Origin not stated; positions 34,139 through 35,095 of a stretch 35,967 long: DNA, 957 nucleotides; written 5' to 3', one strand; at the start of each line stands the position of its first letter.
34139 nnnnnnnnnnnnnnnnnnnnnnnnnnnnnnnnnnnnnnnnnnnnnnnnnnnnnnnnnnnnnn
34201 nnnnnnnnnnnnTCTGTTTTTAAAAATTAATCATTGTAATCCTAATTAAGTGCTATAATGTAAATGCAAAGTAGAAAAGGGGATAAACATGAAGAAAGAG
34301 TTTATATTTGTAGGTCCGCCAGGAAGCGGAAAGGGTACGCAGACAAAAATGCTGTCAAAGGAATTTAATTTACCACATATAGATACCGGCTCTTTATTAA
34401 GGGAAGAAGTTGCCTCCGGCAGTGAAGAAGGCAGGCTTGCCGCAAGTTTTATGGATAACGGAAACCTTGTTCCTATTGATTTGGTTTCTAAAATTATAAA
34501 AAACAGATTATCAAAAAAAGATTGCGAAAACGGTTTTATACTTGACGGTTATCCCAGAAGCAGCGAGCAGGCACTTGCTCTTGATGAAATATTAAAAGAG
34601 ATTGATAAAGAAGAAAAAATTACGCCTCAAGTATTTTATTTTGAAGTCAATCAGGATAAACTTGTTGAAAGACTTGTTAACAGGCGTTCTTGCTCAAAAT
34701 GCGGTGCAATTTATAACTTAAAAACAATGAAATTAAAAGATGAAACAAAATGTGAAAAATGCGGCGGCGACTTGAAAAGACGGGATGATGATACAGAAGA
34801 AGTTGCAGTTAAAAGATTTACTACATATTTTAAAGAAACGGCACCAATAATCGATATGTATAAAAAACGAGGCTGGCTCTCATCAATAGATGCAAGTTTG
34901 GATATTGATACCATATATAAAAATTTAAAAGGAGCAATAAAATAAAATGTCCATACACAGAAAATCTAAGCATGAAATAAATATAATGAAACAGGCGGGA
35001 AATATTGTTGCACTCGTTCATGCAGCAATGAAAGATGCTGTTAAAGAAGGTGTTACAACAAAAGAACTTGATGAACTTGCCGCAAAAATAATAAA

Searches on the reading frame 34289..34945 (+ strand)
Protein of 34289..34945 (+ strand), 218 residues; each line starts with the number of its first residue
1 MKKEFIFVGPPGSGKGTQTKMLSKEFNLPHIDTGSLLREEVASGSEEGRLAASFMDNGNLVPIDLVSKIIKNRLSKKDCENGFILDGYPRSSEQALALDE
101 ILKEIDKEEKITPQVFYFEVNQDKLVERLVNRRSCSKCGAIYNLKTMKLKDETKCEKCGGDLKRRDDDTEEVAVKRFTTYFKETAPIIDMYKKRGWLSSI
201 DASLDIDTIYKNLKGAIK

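Call 37: search_protein_families(library=pfam, proteins=[window:34289-34945:+])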
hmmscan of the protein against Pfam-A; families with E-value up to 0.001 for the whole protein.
window:34289-34945:+ (218 aa): 6 families
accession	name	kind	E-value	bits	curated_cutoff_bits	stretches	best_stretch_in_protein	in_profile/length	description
PF00406.28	ADK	-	2.4e-48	164.6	26.8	1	8-195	2-150/151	Adenylate kinase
PF13207.12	AAA_17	-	1.6e-27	96.8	27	1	8-134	1-124/136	AAA domain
PF05191.20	ADK_lid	-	6.6e-12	45.5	26.6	1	132-167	1-36/36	Adenylate kinase, active site lid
PF17213.9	Hydin_ADK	-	0.00011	22.9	27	0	60-87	168-195/196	Hydin Adenylate kinase-like domain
PF13238.12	AAA_18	-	0.0003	21.7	29.4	1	7-135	3-114/128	AAA domain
PF02224.24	Cytidylate_kin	-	0.00087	19.5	26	0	9-38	5-34/211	Cytidylate kinase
